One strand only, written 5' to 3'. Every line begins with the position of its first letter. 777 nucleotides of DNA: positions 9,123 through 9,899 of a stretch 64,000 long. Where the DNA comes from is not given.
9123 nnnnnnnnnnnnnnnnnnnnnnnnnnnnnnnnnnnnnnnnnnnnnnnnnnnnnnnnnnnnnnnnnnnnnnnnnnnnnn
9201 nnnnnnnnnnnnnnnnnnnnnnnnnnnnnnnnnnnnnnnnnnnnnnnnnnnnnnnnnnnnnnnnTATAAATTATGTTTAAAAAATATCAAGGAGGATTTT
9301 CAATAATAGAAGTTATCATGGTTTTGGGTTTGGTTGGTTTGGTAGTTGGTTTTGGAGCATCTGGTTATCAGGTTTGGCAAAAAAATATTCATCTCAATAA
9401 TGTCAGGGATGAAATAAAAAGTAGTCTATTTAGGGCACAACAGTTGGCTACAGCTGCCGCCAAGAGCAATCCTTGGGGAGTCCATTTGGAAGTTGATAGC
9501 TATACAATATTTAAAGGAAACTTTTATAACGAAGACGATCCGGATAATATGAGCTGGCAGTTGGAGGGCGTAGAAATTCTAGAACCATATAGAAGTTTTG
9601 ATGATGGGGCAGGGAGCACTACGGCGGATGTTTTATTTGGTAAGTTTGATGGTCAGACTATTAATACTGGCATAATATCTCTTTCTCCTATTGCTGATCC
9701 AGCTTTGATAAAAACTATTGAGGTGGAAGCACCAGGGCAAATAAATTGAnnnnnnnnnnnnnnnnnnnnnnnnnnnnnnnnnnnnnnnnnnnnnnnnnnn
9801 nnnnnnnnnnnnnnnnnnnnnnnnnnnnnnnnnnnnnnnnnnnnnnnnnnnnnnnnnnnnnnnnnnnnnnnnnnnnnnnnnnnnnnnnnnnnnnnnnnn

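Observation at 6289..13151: Type IV pilus operon whose pilin set includes an LVIVD beta-propeller pilin and a PilX-like protein with a PA14 glycan-binding domain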

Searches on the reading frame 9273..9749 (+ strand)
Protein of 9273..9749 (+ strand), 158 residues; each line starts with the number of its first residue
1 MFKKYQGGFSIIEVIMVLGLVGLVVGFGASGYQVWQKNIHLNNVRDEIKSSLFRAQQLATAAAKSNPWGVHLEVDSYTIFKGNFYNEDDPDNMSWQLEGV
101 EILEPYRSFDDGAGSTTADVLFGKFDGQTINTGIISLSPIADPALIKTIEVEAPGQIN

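Call 4: search_protein_families(library=pfam, proteins=[window:9273-9749:+], max_evalue=1)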
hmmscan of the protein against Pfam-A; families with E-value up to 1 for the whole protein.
window:9273-9749:+ (158 aa): 2 families
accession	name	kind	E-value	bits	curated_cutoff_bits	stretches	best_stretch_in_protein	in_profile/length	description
PF07963.17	N_methyl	-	0.00067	19.6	21.2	1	4-27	2-25/27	Prokaryotic N-terminal methylation motif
PF06305.16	LapA_dom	-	0.17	12.3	28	1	8-49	16-57/64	Lipopolysaccharide assembly protein A domain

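Call 11: search_protein_families(library=ncbifam, proteins=[window:9273-9749:+], max_evalue=1)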
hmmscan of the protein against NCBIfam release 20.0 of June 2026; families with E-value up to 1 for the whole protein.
window:9273-9749:+ (158 aa): 7 families
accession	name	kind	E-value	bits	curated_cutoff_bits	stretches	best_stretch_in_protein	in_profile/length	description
NF007800.0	PRK10506.1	equivalog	4.5e-07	29.8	158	1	4-66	6-68/163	prepilin peptidase-dependent protein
TIGR01708.2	typeII_sec_gspH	equivalog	0.00016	21.7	80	1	6-82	1-75/169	type II secretion system minor pseudopilin GspH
NF040982.1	ComGD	equivalog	0.0012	19.2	70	1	8-87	3-83/139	competence type IV pilus minor pilin ComGD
TIGR02532.1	IV_pilin_GFxxxE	domain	0.0051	16.6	16.3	1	6-28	1-23/24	prepilin-type N-terminal cleavage/methylation domain-containing protein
NF007862.0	PRK10574.1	equivalog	0.033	14.3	138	1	5-42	3-40/145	prepilin peptidase-dependent pilin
NF007686.0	PRK10361.1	equivalog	0.14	10.8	810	1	13-61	6-54/475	DNA recombination protein RmuC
NF007660.0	PRK10332.1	equivalog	0.16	12.5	86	1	4-60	6-62/107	prepilin-type N-terminal cleavage/methylation domain-containing protein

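Call 53: search_protein_representatives(protein=window:9273-9746:+)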
Query: 158 residues. Proteins with E-value up to 0.001 (for the whole library): 1303; up to 1e-10: 59; up to 1e-30: 4. The best 150 are listed.
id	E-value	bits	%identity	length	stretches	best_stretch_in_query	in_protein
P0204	1.5e-100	349.9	100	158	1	1-158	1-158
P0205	2.1e-35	138.2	46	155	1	7-157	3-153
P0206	1.6e-34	135.3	41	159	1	3-155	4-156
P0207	2.2e-32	128.4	44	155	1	4-158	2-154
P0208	1.2e-30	122.7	39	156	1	6-158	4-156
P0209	9.5e-24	100.3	53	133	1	7-95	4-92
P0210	9.7e-24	100.3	32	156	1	7-158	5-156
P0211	5.2e-18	81.7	34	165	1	7-153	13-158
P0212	2.1e-17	79.7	33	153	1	8-141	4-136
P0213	1.5e-15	73.7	29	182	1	6-156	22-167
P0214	7.0e-15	71.5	37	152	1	4-157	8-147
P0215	2.5e-14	69.7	33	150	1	4-157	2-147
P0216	3.9e-14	69.1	32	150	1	7-157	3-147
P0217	2.4e-13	66.5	34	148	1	7-139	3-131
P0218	2.7e-13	66.4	32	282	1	6-156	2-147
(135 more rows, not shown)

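Call 55: search_solved_structures(query=A4, max_evalue=10, show_alignments=0)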
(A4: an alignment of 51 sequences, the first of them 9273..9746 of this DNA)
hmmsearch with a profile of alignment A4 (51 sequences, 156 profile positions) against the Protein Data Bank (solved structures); distinct sequences matched with E-value up to 10: 29.
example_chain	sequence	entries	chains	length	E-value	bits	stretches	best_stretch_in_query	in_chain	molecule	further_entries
7tgg_A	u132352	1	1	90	3.4e-10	43.1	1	3-63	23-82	Geopilin domain 1 protein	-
9egp_A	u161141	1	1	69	5.9e-10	42.3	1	2-46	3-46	Geopilin domain 1 protein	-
9laa_A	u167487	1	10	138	5.6e-09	39.1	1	3-58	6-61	Type IV pilin protein PilA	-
2m7g_A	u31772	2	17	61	1.9e-07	34.2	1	10-64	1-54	Geopilin domain 1 protein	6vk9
8tj2_C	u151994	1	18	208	2.6e-07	33.7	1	10-64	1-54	Type IV major pilin protein PilA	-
6gv9_A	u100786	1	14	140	1.5e-06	31.3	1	10-47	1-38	Prepilin peptidase-dependent protein D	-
9lab_B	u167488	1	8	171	2e-06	30.9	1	4-40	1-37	MSHA major pilin subunit MshA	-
1oqw_A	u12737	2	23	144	2.7e-06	30.4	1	10-48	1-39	Fimbrial protein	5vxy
8p3b_A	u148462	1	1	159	3.5e-06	30.1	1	10-45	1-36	Fimbrial protein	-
2hi2_A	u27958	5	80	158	4.3e-06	29.8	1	10-45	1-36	Fimbrial protein | PilA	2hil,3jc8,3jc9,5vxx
1ay2_A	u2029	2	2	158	4.5e-06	29.7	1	10-45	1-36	TYPE 4 PILIN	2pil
5kua_A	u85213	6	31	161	6.9e-06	29.1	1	10-45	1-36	pilin | Neisseria meningitidis PilE variant SB-GATDH | Neisseria meningitidis PilE, SB-DATDH variant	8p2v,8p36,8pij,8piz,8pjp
8tob_GA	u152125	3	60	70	7.2e-06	29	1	11-49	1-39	Fimbrial protein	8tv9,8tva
8pfb_G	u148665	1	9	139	8.5e-06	28.8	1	10-54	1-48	Type IV pilin PilE1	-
8tum_e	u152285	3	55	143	9.7e-06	28.6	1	10-41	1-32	Type IV major pilin protein PilA | Pilin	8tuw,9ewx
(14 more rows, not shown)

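Call 56: search_protein_families(library=pfam, alignment_id=A4, max_evalue=0.01)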
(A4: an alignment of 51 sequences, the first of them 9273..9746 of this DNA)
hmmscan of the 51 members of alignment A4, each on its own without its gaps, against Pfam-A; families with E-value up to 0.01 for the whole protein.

A. member 1, window:9273-9746:+ (158 aa): 1 family
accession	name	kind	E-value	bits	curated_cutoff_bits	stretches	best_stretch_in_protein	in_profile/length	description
PF07963.17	N_methyl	-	0.00067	19.6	21.2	1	4-27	2-25/27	Prokaryotic N-terminal methylation motif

B. families by the number of members that match (of 51 scanned): 10 families
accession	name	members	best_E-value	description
PF07963.17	N_methyl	47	7.3e-09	Prokaryotic N-terminal methylation motif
PF12019.13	GspH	19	1.3e-05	Type II transport protein GspH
PF16964.10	TadF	2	0.0042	Putative tight adherence pilin protein F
PF23906.1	DUF7248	1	3.9e-05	Family of unknown function (DUF7248)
PF21880.1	DUF6916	1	0.0017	Domain of unknown function (DUF6916)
PF24574.2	Nm-ACP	1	0.0019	ACP-like domain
PF14564.11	Membrane_bind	1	0.0024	Membrane binding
PF18160.6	SLATT_5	1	0.0036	SMODS and SLOG-associating 2TM effector domain family 5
PF05345.18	He_PIG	1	0.0055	Putative Ig domain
PF15022.11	DUF4522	1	0.0056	Protein of unknown function (DUF4522)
